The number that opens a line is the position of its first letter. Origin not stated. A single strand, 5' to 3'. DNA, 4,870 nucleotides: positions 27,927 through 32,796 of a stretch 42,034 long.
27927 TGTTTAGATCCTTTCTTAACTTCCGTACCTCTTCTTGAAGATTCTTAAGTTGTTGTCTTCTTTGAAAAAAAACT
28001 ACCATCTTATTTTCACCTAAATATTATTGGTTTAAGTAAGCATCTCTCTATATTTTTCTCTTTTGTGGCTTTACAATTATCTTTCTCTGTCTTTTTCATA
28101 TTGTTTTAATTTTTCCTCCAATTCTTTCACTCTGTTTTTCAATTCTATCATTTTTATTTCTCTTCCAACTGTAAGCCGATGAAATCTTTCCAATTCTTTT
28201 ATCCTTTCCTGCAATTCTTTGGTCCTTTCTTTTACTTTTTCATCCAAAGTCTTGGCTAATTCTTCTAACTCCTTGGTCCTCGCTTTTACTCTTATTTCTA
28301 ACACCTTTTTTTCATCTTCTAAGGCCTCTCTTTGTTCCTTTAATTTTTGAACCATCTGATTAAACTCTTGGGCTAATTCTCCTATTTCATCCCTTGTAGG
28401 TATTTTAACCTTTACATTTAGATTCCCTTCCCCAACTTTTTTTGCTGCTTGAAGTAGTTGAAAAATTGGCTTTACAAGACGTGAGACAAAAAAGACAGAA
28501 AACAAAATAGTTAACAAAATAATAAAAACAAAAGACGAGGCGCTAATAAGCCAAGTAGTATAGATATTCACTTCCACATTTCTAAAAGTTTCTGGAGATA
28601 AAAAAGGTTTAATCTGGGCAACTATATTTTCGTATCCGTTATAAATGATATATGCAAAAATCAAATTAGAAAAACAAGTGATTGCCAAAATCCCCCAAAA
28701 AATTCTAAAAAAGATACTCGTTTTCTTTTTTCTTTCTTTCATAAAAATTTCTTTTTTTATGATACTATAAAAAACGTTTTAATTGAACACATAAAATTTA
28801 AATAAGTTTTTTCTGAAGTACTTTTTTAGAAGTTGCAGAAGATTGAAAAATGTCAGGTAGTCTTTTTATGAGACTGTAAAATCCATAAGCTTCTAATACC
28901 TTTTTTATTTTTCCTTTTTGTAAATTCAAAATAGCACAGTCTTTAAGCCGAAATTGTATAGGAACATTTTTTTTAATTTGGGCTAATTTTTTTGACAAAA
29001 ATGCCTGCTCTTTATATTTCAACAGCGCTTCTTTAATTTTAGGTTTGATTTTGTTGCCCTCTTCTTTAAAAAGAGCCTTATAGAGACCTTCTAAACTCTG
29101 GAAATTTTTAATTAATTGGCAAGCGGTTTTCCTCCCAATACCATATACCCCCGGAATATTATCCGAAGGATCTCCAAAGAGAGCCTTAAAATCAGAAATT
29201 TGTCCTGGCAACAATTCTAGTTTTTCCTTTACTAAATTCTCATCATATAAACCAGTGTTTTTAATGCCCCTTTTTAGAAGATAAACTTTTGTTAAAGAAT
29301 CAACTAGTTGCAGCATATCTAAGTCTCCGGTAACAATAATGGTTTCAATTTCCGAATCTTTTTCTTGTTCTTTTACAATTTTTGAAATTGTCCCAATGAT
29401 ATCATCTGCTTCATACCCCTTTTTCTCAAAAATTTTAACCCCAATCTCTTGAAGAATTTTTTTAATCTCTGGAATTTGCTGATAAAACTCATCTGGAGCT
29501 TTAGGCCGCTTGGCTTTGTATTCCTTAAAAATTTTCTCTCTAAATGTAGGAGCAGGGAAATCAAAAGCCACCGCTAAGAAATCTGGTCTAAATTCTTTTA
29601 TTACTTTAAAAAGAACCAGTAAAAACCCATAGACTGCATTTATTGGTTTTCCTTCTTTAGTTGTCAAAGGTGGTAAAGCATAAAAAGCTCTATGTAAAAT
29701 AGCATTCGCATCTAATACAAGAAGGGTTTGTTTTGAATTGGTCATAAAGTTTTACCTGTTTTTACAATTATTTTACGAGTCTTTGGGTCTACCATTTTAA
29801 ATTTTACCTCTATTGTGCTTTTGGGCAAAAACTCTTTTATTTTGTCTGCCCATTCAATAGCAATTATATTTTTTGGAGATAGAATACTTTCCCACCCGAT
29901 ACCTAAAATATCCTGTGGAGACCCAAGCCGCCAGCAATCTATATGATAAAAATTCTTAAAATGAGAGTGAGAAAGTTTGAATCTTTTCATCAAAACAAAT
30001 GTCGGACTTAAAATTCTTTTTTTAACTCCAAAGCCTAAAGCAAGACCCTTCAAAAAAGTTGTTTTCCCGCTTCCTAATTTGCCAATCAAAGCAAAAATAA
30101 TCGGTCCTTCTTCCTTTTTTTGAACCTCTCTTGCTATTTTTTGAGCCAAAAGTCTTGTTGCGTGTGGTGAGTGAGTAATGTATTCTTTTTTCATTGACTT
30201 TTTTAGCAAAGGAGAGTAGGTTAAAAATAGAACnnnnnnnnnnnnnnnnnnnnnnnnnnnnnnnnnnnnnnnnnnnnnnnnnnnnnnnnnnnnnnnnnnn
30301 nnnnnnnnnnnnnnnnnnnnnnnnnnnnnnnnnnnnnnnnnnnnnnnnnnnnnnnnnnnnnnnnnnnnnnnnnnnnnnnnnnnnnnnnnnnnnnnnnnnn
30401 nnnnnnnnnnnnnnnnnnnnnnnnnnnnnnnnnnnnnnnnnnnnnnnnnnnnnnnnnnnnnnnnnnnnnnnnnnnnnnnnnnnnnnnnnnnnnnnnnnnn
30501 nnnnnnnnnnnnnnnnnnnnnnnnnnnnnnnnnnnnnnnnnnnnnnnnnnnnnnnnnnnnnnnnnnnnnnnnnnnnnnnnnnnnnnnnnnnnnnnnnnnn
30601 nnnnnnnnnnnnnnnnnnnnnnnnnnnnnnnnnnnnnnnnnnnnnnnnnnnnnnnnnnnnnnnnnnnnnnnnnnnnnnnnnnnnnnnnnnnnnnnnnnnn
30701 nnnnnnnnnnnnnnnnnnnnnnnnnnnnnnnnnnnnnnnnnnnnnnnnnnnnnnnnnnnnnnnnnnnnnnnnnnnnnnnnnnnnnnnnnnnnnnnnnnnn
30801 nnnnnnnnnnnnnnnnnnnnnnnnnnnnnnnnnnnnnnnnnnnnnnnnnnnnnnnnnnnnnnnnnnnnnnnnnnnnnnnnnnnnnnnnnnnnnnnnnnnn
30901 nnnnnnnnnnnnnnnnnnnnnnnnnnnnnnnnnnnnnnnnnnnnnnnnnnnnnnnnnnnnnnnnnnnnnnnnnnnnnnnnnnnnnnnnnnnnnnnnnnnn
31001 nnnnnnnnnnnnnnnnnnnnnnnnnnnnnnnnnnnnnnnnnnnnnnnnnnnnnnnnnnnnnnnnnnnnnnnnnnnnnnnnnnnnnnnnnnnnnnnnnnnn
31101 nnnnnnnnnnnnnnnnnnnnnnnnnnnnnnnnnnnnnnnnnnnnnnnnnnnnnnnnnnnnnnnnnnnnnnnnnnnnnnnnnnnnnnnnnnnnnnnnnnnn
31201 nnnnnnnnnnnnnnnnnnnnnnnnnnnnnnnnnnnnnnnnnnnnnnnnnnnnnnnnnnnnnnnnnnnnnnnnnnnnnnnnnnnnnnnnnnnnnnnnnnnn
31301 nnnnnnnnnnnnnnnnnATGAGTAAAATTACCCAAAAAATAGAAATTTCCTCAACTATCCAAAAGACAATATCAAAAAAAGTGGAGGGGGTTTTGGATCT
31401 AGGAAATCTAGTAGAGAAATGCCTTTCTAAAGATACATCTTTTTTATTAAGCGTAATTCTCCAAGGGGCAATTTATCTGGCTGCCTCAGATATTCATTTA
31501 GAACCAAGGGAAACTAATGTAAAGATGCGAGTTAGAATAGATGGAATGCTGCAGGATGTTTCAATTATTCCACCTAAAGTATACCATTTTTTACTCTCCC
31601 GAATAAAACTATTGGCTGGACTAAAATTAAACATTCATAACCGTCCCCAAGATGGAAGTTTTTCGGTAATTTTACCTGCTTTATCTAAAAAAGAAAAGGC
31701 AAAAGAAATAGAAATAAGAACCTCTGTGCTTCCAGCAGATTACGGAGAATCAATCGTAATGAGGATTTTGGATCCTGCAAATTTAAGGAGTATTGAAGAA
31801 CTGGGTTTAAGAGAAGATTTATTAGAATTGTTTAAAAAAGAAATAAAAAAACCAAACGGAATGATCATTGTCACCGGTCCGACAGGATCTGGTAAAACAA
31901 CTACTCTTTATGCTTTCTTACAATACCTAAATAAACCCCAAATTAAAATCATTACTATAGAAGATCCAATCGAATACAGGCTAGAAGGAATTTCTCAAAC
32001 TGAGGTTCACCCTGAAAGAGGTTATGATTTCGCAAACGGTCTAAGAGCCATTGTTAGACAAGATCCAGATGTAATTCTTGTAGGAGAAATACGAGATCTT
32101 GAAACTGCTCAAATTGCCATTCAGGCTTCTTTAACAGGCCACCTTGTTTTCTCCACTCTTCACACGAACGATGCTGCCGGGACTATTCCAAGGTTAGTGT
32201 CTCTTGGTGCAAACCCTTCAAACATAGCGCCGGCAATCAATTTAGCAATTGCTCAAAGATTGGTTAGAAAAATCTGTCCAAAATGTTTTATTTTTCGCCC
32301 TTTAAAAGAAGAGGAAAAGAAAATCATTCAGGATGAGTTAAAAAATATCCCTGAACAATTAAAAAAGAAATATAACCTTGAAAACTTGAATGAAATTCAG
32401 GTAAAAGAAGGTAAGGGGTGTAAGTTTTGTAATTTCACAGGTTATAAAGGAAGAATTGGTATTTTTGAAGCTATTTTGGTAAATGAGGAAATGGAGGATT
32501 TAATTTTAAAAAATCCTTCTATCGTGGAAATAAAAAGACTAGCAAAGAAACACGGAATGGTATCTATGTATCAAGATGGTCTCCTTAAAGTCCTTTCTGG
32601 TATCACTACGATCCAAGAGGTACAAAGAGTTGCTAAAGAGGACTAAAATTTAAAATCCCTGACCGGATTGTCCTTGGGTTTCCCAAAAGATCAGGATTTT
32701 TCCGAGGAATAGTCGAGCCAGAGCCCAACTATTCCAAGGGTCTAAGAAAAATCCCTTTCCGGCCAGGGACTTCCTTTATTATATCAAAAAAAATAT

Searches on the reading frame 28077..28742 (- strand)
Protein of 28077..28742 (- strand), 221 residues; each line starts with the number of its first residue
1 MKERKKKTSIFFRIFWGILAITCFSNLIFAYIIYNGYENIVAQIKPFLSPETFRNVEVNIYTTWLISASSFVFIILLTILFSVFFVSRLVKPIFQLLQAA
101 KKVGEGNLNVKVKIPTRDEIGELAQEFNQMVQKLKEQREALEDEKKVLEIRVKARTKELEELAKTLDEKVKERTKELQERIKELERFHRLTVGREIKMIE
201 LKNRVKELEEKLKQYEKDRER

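Call 69: search_protein_families(library=pfam, proteins=[window:28077-28742:-], max_evalue=0.0001)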
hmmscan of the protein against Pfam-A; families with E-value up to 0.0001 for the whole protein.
window:28077-28742:- (221 aa): 1 family
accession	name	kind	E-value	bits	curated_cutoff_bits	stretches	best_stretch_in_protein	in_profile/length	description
PF00672.30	HAMP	-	1.9e-17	63.7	25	1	84-136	1-53/53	HAMP domain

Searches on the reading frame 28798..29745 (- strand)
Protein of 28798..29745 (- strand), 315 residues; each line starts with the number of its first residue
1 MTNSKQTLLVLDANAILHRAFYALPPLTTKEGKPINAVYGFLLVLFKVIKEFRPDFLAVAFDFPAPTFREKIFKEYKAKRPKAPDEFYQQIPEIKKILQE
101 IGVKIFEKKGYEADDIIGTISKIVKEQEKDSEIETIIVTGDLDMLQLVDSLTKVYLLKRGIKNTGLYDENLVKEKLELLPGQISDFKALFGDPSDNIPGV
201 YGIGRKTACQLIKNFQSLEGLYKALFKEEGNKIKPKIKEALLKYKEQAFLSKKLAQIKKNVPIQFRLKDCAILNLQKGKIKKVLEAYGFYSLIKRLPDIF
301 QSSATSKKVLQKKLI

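Call 70: search_protein_families(library=pfam, proteins=[window:28798-29745:-], max_evalue=0.0001)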
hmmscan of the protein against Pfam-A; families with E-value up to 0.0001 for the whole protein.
window:28798-29745:- (315 aa): 2 families
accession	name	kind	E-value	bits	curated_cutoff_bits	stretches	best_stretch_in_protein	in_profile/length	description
PF02739.22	5_3_exonuc_N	-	1.6e-53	181.2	34.3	1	7-176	1-163/164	5'-3' exonuclease, N-terminal resolvase-like domain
PF01367.25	5_3_exonuc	-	7.1e-30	103.8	40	1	180-273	3-92/97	5'-3' exonuclease, C-terminal SAM fold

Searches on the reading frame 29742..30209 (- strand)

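Call 70: search_protein_families(library=pfam, proteins=[window:29742-30209:-], max_evalue=0.0001)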
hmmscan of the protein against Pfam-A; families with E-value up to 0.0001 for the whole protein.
window:29742-30209:- (155 aa): 1 family
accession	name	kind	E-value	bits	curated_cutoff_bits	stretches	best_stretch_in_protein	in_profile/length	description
PF02367.23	TsaE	-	1e-30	106.7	26.6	1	13-146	2-127/128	Threonylcarbamoyl adenosine biosynthesis protein TsaE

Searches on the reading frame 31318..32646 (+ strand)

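Call 10: search_protein_families(library=pfam, proteins=[window:31318-32646:+], max_evalue=0.00001)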
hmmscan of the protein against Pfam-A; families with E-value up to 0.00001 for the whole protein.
window:31318-32646:+ (442 aa): 1 family
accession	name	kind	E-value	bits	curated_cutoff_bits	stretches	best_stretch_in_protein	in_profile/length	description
PF00437.27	T2SSE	-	1e-116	390.1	24.9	1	43-437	11-370/370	Type II/IV secretion system protein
